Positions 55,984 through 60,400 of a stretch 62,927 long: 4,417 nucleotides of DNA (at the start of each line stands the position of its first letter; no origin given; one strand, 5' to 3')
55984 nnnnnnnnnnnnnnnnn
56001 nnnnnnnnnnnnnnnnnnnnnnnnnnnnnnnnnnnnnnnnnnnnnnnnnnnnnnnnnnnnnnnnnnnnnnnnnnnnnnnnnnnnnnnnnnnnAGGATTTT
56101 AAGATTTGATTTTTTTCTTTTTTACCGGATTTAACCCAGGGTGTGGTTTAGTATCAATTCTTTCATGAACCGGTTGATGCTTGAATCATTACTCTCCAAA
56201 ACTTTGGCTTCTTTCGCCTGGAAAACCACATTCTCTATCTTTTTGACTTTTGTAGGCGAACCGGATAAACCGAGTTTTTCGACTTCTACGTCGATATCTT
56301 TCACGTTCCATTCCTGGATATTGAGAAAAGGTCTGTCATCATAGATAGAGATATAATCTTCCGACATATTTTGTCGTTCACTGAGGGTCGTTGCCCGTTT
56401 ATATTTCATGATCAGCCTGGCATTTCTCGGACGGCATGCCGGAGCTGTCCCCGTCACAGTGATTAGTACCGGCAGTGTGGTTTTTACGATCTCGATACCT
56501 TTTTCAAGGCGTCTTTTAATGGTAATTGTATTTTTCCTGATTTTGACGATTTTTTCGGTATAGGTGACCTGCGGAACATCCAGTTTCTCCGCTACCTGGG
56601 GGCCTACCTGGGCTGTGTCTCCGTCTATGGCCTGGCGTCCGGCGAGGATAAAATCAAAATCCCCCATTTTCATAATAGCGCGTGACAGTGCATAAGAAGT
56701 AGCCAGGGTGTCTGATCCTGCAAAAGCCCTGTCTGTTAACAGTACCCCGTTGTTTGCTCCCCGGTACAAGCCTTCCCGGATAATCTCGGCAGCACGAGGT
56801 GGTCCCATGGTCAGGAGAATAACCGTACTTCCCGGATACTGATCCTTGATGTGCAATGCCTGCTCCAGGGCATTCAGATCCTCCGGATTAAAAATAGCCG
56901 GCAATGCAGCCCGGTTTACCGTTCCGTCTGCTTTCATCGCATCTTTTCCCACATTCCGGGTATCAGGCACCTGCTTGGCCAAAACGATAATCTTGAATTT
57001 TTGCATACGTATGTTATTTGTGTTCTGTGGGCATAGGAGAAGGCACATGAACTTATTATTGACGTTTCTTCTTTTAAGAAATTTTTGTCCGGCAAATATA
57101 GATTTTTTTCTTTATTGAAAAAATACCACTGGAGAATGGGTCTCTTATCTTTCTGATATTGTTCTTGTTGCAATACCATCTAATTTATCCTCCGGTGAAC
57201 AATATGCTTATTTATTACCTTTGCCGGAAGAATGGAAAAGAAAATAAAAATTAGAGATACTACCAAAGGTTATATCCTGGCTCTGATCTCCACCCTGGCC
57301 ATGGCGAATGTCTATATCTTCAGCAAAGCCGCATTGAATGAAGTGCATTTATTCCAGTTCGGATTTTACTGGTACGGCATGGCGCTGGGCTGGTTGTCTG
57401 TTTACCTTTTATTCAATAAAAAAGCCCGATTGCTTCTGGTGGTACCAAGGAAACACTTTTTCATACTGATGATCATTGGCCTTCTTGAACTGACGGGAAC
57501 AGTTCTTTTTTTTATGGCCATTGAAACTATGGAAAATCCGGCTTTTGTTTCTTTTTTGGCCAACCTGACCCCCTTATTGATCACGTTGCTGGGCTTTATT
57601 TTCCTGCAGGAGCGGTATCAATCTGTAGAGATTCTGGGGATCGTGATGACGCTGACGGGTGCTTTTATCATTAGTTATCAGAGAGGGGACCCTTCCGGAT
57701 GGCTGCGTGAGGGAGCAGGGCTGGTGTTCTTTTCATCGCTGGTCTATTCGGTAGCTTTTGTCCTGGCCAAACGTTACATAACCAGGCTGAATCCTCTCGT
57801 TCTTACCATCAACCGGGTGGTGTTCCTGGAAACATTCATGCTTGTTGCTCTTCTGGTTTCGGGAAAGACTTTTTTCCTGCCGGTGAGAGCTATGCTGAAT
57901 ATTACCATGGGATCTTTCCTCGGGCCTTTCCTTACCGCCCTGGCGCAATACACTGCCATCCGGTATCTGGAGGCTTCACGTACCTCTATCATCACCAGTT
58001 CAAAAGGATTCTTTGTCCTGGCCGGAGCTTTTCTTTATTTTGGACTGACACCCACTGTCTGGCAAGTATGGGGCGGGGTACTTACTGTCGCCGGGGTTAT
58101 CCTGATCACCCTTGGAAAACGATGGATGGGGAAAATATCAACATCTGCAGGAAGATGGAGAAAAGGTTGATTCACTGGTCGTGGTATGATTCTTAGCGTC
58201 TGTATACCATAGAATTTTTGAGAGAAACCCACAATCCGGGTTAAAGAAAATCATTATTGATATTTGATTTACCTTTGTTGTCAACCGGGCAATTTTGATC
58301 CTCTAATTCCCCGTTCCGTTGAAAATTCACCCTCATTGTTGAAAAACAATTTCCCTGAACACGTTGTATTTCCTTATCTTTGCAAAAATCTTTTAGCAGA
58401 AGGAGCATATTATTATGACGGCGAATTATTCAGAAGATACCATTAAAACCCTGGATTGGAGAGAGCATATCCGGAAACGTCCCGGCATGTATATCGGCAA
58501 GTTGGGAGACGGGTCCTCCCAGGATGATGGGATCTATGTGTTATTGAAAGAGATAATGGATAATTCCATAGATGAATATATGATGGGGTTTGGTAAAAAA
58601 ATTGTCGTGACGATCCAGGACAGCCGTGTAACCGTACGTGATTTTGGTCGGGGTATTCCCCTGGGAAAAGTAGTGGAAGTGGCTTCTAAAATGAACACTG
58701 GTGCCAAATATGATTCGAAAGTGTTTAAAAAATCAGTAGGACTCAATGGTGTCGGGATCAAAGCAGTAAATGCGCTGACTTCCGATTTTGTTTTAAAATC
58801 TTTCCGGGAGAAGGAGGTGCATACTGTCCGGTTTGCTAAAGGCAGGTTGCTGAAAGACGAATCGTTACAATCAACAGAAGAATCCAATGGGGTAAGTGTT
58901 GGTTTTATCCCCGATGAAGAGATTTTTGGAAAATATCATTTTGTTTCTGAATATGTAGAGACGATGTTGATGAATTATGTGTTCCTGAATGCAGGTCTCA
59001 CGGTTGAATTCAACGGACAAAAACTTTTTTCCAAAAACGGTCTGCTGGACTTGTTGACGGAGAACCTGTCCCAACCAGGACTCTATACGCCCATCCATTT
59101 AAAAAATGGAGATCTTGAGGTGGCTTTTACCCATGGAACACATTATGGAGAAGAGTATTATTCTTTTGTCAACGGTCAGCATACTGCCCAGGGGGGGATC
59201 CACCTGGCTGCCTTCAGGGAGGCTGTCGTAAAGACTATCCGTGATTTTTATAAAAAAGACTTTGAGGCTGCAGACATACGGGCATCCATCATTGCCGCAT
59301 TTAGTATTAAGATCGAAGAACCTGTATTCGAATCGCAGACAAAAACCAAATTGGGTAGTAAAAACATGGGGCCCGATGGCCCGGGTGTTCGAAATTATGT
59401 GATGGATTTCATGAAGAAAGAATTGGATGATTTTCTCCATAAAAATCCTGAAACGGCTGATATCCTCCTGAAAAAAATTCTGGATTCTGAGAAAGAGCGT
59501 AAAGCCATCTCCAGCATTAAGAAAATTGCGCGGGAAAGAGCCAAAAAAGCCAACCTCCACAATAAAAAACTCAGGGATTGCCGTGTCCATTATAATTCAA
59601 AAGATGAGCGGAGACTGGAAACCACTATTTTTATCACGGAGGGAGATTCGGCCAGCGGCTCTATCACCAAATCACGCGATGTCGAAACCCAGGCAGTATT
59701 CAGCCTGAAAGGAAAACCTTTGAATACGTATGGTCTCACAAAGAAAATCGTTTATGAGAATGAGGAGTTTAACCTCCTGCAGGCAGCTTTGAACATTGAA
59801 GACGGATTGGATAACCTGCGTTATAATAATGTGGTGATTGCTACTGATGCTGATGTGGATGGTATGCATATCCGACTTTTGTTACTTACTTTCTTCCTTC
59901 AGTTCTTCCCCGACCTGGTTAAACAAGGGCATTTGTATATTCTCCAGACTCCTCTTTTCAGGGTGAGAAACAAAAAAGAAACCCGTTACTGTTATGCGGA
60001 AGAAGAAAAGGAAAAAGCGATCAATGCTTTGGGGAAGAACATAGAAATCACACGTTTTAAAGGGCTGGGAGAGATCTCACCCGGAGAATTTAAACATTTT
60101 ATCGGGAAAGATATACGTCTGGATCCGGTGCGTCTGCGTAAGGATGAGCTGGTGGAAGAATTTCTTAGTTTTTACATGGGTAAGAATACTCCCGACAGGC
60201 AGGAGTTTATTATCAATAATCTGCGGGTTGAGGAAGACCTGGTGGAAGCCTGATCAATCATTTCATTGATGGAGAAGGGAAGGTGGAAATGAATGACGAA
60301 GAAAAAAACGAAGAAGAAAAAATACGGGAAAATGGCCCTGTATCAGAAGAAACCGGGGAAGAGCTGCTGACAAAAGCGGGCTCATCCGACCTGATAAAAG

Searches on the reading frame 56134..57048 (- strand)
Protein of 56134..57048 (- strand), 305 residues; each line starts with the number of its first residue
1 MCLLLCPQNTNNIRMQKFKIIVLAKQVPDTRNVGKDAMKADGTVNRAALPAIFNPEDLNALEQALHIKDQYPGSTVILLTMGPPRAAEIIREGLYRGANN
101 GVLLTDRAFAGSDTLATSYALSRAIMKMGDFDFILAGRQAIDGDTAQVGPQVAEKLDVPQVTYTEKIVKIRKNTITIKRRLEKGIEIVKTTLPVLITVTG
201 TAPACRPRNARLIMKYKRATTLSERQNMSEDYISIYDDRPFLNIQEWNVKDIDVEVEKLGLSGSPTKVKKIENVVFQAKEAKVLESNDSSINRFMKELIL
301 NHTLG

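Call 23: search_protein_families(library=pfam, proteins=[window:56134-57048:-], max_evalue=0.00001)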
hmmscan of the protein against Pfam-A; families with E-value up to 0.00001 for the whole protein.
window:56134-57048:- (305 aa): 1 family
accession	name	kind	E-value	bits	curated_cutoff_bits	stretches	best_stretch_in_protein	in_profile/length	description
PF01012.27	ETF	-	1.2e-38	133.2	26.7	1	42-207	2-164/181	Electron transfer flavoprotein domain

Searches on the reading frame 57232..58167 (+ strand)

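Call 23: search_protein_families(library=pfam, proteins=[window:57232-58167:+], max_evalue=0.00001)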
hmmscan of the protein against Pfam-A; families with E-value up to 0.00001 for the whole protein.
window:57232-58167:+ (312 aa): 1 family
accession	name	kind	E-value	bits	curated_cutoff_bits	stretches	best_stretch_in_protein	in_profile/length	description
PF00892.27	EamA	-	6.4e-29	101.4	28.2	2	12-148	2-134/135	EamA-like transporter family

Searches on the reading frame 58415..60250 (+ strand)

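Call 23: search_protein_families(library=pfam, proteins=[window:58415-60250:+], max_evalue=0.00001)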
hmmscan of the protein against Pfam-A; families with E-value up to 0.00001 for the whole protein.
window:58415-60250:+ (612 aa): 4 families
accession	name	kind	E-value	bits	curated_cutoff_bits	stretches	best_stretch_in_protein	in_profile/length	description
PF00204.31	DNA_gyraseB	-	9.7e-30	103.7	27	1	225-367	23-169/173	DNA gyrase B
PF01751.28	Toprim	-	3.7e-15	56.3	23.1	1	404-510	1-94/96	Toprim domain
PF02518.31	HATPase_c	-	3.4e-07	31.1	26.4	1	38-122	4-84/111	Histidine kinase-, DNA gyrase B-, and HSP90-like ATPase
PF00986.26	DNA_gyraseB_C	-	2e-06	28.3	29.8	1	541-599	2-62/63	DNA gyrase B subunit, carboxyl terminus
